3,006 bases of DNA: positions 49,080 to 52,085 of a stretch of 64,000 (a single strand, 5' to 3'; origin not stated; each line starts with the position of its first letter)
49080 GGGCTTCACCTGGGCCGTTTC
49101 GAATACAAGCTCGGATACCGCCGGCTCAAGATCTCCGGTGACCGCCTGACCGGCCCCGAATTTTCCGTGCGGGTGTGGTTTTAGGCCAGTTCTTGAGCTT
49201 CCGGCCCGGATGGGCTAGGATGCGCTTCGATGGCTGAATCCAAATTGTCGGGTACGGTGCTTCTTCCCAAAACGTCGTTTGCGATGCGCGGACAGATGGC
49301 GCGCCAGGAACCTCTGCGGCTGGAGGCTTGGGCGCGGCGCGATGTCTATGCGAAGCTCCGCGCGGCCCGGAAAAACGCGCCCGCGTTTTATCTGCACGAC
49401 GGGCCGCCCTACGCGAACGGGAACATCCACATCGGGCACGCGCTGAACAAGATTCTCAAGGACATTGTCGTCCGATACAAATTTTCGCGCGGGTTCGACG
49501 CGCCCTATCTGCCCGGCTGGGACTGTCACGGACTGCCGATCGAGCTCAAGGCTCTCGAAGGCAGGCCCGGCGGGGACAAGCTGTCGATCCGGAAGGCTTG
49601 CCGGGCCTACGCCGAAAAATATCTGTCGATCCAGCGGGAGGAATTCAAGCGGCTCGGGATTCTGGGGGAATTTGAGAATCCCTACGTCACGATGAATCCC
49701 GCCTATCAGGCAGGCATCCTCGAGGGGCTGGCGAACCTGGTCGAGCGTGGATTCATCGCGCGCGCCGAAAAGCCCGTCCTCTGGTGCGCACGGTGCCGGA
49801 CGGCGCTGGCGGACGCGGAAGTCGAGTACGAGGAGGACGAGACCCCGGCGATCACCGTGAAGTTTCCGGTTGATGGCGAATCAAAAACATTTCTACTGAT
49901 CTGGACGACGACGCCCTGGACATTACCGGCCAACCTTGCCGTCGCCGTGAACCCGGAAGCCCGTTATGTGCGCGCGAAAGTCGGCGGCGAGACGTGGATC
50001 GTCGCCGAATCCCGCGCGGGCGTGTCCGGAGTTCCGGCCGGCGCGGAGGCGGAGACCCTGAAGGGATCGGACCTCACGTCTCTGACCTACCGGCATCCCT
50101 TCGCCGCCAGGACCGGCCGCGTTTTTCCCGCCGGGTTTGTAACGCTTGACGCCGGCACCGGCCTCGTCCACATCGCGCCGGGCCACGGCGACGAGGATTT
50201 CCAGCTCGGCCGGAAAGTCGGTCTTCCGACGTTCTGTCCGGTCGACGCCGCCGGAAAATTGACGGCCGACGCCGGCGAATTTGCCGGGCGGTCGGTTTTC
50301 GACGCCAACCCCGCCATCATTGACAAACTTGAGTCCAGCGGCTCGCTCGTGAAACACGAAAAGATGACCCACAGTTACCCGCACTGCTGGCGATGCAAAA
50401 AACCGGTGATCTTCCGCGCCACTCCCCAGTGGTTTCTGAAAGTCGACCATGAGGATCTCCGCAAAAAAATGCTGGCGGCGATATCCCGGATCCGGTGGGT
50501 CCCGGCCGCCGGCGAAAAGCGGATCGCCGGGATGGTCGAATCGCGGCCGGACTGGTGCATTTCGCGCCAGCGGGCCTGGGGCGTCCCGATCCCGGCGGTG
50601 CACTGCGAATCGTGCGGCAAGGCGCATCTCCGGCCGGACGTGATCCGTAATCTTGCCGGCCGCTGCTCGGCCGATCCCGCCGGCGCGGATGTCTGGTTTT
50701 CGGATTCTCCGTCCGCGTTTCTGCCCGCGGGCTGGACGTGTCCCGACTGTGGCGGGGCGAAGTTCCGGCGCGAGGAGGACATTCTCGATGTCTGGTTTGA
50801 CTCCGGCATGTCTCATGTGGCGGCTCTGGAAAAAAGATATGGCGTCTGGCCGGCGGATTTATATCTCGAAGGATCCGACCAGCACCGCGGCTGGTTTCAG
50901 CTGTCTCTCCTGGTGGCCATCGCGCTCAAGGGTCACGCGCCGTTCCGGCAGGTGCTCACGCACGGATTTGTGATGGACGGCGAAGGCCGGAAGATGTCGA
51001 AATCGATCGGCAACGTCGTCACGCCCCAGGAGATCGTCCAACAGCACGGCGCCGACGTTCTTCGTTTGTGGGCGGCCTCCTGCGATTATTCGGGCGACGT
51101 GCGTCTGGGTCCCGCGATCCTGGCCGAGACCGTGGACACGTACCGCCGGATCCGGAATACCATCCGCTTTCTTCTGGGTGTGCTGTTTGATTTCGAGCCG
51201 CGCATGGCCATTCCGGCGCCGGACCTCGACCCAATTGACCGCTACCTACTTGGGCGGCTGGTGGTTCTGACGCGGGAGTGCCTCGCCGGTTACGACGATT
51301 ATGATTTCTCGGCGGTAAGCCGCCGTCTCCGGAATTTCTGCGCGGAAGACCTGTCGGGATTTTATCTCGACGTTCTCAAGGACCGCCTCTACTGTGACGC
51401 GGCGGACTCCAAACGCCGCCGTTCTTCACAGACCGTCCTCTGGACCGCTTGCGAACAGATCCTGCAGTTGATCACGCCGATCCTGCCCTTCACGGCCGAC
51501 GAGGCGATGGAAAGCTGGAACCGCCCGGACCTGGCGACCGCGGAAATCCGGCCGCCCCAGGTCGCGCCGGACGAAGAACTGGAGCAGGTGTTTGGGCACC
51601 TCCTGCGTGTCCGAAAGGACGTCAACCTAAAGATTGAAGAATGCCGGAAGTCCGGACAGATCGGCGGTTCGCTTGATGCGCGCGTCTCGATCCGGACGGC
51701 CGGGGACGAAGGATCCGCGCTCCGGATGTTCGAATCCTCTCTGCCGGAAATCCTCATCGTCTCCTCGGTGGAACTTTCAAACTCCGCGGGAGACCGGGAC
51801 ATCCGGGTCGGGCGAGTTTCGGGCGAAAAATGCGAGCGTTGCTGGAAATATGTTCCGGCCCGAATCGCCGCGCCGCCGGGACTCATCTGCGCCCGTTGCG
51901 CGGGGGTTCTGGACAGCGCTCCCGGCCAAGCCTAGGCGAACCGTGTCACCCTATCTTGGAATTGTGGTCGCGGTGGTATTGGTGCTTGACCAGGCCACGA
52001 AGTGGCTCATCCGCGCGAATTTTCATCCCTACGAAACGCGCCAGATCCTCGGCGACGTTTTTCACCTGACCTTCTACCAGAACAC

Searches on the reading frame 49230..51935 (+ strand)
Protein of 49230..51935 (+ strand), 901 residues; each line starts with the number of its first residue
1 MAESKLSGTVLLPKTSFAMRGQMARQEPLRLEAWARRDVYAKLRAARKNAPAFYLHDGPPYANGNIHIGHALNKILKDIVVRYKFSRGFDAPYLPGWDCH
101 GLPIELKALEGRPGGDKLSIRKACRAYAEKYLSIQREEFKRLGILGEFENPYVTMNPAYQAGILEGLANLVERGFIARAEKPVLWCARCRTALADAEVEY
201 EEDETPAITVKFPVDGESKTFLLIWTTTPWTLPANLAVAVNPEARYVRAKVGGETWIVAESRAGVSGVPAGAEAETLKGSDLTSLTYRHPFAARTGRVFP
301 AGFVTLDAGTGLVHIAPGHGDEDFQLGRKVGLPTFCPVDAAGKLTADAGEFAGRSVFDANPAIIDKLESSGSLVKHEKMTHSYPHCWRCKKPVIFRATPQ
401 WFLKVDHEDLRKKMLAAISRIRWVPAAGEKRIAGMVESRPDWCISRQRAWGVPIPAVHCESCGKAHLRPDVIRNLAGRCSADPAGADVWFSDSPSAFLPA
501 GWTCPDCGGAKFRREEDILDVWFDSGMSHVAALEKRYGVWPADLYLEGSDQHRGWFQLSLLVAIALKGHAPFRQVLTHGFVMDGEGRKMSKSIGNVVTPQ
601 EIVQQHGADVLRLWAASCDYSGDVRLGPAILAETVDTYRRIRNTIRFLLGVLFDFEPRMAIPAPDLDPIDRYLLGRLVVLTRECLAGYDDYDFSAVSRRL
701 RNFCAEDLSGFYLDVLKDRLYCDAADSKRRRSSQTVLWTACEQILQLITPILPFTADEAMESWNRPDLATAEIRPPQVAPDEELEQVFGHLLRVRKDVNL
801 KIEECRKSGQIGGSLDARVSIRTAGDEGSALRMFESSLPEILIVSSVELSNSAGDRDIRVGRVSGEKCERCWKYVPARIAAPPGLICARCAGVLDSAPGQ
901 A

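Call 76: search_protein_families(library=pfam, proteins=[window:49230-51935:+], max_evalue=0.00001)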
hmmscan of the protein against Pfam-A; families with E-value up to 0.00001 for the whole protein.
window:49230-51935:+ (901 aa): 5 families
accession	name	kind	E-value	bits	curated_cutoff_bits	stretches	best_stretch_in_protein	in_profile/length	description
PF00133.28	tRNA-synt_1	-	1.1e-124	416.8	22.7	1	31-626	3-413/414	tRNA synthetases class I (I, L, M and V)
PF09334.17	tRNA-synt_1g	-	7.8e-29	101.1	20.1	1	60-199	8-136/391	tRNA synthetases class I (M)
PF08264.19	Anticodon_1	-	5.8e-23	81.8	25.1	1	670-820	1-147/148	Anticodon-binding domain of tRNA ligase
PF01406.26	tRNA-synt_1e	-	1.8e-07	31.2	27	0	566-623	232-288/301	tRNA synthetases class I (C) catalytic domain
PF01921.24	tRNA-synt_1f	-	6.3e-06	25.8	27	0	550-644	243-338/360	tRNA synthetases class I (K)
